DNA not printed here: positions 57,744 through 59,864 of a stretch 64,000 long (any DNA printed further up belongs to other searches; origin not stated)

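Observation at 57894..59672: FtsA reading frame continues into a full ribulose-phosphate 3-epimerase domain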

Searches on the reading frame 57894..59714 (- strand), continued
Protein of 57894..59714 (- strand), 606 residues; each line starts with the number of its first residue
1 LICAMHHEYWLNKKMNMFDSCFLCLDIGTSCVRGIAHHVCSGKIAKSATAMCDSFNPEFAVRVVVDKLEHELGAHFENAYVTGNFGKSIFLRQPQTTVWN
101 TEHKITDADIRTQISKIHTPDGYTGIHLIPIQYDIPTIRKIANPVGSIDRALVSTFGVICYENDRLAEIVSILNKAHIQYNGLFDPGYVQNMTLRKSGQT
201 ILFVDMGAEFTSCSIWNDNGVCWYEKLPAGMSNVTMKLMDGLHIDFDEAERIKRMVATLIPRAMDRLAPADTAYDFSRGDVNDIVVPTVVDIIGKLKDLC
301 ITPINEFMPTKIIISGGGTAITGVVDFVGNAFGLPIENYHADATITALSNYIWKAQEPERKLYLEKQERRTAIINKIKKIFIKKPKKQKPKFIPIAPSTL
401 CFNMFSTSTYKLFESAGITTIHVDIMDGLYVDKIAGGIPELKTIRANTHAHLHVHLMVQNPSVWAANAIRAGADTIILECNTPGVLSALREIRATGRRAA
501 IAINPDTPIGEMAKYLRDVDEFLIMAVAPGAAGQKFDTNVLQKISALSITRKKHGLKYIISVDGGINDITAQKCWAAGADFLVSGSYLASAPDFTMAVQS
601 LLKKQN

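Call 19: search_protein_representatives(protein=window:57894-59714:-)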
Query: 606 residues. Proteins with E-value up to 0.001 (for the whole library): 11961; up to 1e-10: 4757; up to 1e-30: 46. The best 150 are listed.
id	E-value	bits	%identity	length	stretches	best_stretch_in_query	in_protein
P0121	1.6e-180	617.9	47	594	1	16-603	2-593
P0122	4.6e-162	557.0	43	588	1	15-603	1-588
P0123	5.5e-161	553.5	44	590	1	15-604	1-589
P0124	1.5e-147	509.1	50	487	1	15-470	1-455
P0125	1.2e-131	456.6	42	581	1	15-603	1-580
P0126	2.5e-131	455.5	39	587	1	15-604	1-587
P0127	1.9e-125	436.1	49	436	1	173-604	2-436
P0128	6.0e-122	424.5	38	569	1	36-604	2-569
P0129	2.5e-119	415.9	36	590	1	18-603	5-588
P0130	3.0e-112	392.5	36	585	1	15-604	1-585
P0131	8.9e-106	371.1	37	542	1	54-603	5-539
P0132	7.7e-96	338.3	39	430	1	15-442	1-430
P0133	8.9e-93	328.2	50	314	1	291-603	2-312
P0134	1.6e-86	307.6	34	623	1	16-605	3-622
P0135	2.1e-84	300.6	43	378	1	225-602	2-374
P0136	1.8e-82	294.2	65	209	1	397-603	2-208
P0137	2.0e-79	284.1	30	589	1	19-604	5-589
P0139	7.7e-75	269.0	33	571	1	39-602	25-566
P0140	7.3e-74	265.7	35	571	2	383-604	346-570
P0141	9.0e-74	265.4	36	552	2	395-604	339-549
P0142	4.9e-71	256.4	28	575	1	15-603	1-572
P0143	1.2e-65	238.7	36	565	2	387-602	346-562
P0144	8.7e-64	232.5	30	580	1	15-604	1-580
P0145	6.7e-63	229.5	35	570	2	390-604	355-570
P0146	1.0e-61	225.6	31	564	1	54-604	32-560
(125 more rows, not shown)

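Call 20: list_cluster_members(proteins=[P0121, P0125, P0129, P0134, P0137, P0139, P0140, P0142, P0144, P0146])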
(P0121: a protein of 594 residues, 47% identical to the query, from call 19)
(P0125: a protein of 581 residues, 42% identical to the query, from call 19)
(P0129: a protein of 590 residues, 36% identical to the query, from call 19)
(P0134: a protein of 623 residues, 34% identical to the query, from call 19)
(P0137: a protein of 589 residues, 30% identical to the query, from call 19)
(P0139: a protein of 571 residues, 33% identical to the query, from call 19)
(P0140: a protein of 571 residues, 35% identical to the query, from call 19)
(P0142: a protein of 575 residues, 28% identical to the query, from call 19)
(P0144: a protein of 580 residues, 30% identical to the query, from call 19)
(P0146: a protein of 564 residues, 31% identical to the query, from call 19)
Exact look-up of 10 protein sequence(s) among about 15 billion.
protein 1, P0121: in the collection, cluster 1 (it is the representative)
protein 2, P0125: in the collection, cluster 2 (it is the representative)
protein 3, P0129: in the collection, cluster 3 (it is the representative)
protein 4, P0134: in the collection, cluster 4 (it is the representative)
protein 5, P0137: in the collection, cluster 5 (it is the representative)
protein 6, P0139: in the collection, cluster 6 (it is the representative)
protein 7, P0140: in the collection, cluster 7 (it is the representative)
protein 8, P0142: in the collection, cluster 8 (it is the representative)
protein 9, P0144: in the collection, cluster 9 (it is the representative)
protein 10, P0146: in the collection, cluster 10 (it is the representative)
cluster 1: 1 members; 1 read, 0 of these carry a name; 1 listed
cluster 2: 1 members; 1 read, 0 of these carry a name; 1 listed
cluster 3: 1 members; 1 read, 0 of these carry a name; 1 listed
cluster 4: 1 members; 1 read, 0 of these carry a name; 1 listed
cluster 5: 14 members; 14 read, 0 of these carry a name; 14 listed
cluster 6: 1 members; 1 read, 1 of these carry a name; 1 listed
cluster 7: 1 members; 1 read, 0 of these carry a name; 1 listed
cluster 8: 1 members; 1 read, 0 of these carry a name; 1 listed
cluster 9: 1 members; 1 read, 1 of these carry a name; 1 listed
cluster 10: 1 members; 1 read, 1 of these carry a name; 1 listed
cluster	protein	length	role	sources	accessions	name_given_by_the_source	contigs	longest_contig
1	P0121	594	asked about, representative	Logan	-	-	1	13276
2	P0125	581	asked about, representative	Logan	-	-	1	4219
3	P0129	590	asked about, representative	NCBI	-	-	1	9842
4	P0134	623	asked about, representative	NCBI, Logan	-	-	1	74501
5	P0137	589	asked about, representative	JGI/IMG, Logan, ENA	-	-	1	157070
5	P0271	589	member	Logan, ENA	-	-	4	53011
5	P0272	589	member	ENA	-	-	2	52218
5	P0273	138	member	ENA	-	-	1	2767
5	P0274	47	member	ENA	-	-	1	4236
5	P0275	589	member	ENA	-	-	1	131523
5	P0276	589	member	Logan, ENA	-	-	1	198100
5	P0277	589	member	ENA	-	-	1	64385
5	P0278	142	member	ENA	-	-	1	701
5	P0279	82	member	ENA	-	-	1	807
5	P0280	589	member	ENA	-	-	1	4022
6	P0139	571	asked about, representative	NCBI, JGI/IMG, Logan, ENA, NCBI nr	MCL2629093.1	MAG: ribulose-phosphate 3-epimerase [Alphaproteobacteria bacterium] | ribulose-phosphate 3-epimerase [Alphaproteobacteria bacterium]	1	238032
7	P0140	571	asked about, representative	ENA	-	-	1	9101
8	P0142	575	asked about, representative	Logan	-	-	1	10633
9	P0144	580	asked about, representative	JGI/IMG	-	ribulose-phosphate 3-epimerase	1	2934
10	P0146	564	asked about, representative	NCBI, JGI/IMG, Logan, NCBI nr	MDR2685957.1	MAG: ribulose-phosphate 3-epimerase [Rickettsiales bacterium] | ribulose-phosphate 3-epimerase | ribulose-phosphate 3-epimerase [Rickettsiales bacterium]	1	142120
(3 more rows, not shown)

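Call 24: find_encoding_contigs(protein=P0146, flank=10000, max_places=2)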
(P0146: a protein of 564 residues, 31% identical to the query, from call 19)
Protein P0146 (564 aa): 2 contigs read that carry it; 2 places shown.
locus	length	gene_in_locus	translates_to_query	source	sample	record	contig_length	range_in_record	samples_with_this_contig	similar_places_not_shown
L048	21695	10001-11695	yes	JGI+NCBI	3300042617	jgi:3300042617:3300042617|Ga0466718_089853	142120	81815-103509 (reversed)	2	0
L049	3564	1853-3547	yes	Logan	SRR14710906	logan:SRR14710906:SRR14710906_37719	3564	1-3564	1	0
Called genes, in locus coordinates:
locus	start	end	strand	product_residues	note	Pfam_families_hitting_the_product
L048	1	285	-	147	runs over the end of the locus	-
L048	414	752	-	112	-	PF00825:Ribonuclease_P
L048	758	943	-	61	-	PF00468:Ribosomal_L34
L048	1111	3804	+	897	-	PF00521:DNA_topoisoIV, PF03989:DNA_gyraseA_C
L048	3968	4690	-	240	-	PF00005:ABC_tran, PF02463:SMC_N (faint), PF13304:AAA_21 (faint)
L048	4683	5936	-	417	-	PF12704:MacB_PCD, PF02687:FtsX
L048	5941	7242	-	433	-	-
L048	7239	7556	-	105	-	-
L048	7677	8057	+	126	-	-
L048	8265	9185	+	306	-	PF00534:Glycos_transf_1, PF13692:Glyco_trans_1_4 (weak)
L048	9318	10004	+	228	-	PF03799:FtsQ_DivIB_C (weak)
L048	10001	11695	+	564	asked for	PF14450:FtsA, PF00834:Ribul_P_3_epim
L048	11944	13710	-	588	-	PF04348:LppC (weak), PF13458:Peripla_BP_6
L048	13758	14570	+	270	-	PF00590:TP_methylase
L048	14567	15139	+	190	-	PF03193:RsgA_GTPase (faint), PF01926:MMR_HSR1, PF02421:FeoB_N (weak), PF00009:GTP_EFTU (weak)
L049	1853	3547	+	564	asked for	PF14450:FtsA, PF00834:Ribul_P_3_epim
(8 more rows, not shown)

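Call 25: find_encoding_contigs(protein=P0137, flank=10000, max_places=2)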
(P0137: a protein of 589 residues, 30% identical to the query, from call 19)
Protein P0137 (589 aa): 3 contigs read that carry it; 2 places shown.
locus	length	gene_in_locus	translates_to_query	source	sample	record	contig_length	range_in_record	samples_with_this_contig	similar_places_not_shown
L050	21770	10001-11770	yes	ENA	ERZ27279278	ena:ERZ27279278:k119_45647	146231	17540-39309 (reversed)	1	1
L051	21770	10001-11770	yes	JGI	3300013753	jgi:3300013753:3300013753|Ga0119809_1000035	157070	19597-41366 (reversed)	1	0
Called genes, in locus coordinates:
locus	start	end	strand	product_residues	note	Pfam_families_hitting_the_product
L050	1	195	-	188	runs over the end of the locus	-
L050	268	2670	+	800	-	PF02518:HATPase_c, PF00204:DNA_gyraseB, PF01751:Toprim, PF00986:DNA_gyraseB_C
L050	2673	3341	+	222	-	-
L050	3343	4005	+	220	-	PF03167:UDG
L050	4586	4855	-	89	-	-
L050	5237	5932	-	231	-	PF02463:SMC_N, PF00005:ABC_tran, PF13304:AAA_21 (faint)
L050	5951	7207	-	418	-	PF12704:MacB_PCD, PF02687:FtsX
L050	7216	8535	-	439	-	-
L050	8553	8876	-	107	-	-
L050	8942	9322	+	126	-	-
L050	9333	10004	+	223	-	PF03799:FtsQ_DivIB_C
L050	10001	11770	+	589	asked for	PF00834:Ribul_P_3_epim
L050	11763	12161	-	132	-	PF02367:TsaE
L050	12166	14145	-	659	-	PF00270:DEAD (weak), PF04851:ResIII, PF17757:UvrB_inter, PF27431:UvrB_3rd, PF00271:Helicase_C, PF12344:UvrB, PF02151:UVR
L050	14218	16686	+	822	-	PF05170:AsmA (faint)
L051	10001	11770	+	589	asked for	PF00834:Ribul_P_3_epim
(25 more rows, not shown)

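Call 28: find_encoding_contigs(protein=P0136, flank=5000, max_places=3)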
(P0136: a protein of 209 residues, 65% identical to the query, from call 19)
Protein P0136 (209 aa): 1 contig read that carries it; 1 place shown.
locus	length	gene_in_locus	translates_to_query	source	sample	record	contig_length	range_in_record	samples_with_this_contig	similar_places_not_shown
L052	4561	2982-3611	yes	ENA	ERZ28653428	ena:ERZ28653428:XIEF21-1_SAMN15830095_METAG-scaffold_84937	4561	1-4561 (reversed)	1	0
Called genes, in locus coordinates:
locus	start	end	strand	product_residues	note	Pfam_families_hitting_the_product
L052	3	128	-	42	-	?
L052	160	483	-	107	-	-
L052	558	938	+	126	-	-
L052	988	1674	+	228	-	PF03799:FtsQ_DivIB_C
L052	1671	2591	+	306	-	PF14450:FtsA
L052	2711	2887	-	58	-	-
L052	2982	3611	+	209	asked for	PF00834:Ribul_P_3_epim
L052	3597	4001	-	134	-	PF02367:TsaE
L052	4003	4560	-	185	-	?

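Call 29: find_encoding_contigs(protein=P0139, flank=10000, max_places=1)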
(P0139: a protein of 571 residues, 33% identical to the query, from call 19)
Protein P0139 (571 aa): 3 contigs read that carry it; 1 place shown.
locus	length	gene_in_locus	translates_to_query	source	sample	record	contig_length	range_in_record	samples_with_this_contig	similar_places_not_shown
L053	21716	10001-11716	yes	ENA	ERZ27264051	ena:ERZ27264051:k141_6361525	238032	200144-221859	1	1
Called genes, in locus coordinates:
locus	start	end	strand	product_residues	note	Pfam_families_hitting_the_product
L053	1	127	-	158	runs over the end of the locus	-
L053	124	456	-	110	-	PF00825:Ribonuclease_P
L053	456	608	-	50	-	PF00468:Ribosomal_L34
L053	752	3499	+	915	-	PF00521:DNA_topoisoIV, PF03989:DNA_gyraseA_C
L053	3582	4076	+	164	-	PF05656:DUF805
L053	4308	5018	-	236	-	PF00005:ABC_tran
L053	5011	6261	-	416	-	PF12704:MacB_PCD, PF02687:FtsX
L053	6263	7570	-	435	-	-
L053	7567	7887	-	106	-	-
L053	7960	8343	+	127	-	-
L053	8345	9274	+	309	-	PF00534:Glycos_transf_1 (weak)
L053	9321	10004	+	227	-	PF08478:POTRA_1 (weak), PF03799:FtsQ_DivIB_C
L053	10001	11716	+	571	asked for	PF02491:SHS2_FTSA (weak), PF11104:PilM_2 (weak), PF14450:FtsA, PF00834:Ribul_P_3_epim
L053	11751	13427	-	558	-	PF03485:Arg_tRNA_synt_N, PF00750:tRNA-synt_1d, PF05746:DALR_1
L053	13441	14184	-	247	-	PF01411:tRNA-synt_2c (weak), PF07973:tRNA_SAD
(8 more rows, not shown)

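Call 34: search_solved_structures(query=window:57897-59714:-, max_evalue=0.001, show_alignments=2)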
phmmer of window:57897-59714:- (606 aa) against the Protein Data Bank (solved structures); distinct sequences matched with E-value up to 0.001: 15.
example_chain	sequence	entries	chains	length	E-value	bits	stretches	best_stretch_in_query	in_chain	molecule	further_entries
2fli_A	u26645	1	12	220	3.6e-34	121.4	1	393-602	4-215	ribulose-phosphate 3-epimerase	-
1rpx_A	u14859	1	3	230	2.5e-32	115.4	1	392-601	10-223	PROTEIN (RIBULOSE-PHOSPHATE 3-EPIMERASE)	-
1tqj_A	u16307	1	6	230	6.1e-29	104.1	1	391-600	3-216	Ribulose-phosphate 3-epimerase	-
3ct7_A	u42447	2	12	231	3.2e-28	101.8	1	394-586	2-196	D-allulose-6-phosphate 3-epimerase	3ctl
1h1y_A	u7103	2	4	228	2.5e-25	92.2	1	395-600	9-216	D-RIBULOSE-5-PHOSPHATE 3-EPIMERASE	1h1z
7b1w_J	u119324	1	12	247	5.5e-25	91.1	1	387-600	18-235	Ribulose-phosphate 3-epimerase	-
3qc3_A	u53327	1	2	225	8.5e-24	87.2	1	411-596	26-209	D-ribulose-5-phosphate-3-epimerase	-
3ovp_A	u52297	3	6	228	8.9e-24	87.1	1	411-596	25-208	Ribulose-phosphate 3-epimerase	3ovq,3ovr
4nu7_A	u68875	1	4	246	2.5e-22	82.3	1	395-592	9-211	Ribulose-phosphate 3-epimerase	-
7u5y_A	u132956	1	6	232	4.3e-22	81.5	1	395-600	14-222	Ribulose-phosphate 3-epimerase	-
3inp_A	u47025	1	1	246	6e-20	74.4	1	391-600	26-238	D-ribulose-phosphate 3-epimerase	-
5umf_A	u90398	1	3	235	3.1e-19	72.1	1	414-600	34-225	Ribulose-phosphate 3-epimerase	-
7sbj_A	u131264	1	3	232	6.3e-17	64.5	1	395-592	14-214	Ribulose-phosphate 3-epimerase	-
1tqx_A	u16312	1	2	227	1.2e-16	63.6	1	395-598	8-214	D-ribulose-5-phosphate 3-epimerase, putative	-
3cu2_A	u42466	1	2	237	2.1e-06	29.7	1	411-591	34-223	Ribulose-5-phosphate 3-epimerase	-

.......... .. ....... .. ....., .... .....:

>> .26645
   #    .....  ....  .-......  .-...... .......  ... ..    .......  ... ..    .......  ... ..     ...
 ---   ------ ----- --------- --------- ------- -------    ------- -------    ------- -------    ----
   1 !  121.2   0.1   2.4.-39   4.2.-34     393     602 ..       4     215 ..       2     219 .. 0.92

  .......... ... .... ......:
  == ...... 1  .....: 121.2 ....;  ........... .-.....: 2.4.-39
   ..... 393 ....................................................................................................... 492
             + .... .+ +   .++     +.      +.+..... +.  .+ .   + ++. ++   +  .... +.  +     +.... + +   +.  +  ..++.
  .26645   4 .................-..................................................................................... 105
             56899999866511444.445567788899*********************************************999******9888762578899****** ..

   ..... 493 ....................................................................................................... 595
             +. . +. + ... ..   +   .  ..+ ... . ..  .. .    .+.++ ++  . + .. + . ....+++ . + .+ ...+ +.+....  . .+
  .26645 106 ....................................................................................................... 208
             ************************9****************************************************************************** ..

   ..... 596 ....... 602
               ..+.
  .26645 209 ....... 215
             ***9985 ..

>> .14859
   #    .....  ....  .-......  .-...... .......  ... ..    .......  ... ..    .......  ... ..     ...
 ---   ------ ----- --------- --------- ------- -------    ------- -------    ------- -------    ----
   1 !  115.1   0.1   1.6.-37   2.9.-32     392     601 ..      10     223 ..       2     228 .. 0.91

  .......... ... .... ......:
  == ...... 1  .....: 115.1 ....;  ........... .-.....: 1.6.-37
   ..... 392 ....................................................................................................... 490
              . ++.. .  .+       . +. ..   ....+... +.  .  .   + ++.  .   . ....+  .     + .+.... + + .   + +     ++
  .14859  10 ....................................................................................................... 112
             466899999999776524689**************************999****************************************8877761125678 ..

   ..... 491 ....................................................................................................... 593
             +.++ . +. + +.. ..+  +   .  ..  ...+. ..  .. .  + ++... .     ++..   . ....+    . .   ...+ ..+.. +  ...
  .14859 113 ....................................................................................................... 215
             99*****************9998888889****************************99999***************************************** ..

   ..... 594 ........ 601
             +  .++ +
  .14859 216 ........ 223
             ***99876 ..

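Call 35: search_solved_structures(query=A1, max_evalue=0.1, show_alignments=0)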
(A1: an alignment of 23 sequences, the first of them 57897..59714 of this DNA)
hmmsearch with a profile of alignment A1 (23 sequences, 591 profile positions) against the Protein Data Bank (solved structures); distinct sequences matched with E-value up to 0.1: 127 (the best 60 are shown).
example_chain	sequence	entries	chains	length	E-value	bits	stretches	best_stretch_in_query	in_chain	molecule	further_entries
2fli_A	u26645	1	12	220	2.8e-60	207.8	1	379-587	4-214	ribulose-phosphate 3-epimerase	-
1rpx_A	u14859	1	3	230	1.1e-47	166.2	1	377-585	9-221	PROTEIN (RIBULOSE-PHOSPHATE 3-EPIMERASE)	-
1tqj_A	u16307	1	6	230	3.8e-47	164.4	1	377-585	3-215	Ribulose-phosphate 3-epimerase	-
7b1w_J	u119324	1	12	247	1.2e-46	162.7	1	371-585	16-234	Ribulose-phosphate 3-epimerase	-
3ct7_A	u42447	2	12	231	2.4e-44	155.2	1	380-572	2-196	D-allulose-6-phosphate 3-epimerase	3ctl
3qc3_A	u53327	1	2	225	4.9e-38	134.3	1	378-589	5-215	D-ribulose-5-phosphate-3-epimerase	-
3ovp_A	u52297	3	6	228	5.4e-38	134.2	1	379-589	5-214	Ribulose-phosphate 3-epimerase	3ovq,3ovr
1h1y_A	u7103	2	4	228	1.7e-37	132.5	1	379-579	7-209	D-RIBULOSE-5-PHOSPHATE 3-EPIMERASE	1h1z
5umf_A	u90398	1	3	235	3e-37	131.7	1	374-584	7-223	Ribulose-phosphate 3-epimerase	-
4nu7_A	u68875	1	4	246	1.7e-35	126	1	380-579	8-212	Ribulose-phosphate 3-epimerase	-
3inp_A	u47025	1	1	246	1.1e-34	123.3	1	375-586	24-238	D-ribulose-phosphate 3-epimerase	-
7u5y_A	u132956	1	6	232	5.5e-34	121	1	374-585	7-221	Ribulose-phosphate 3-epimerase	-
7sbj_A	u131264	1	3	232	1.2e-32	116.6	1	373-578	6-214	Ribulose-phosphate 3-epimerase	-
1tqx_A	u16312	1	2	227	1.3e-32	116.4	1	380-581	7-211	D-ribulose-5-phosphate 3-epimerase, putative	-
7q6f_A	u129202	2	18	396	2.8e-26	95.5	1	10-324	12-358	Cell division protein FtsA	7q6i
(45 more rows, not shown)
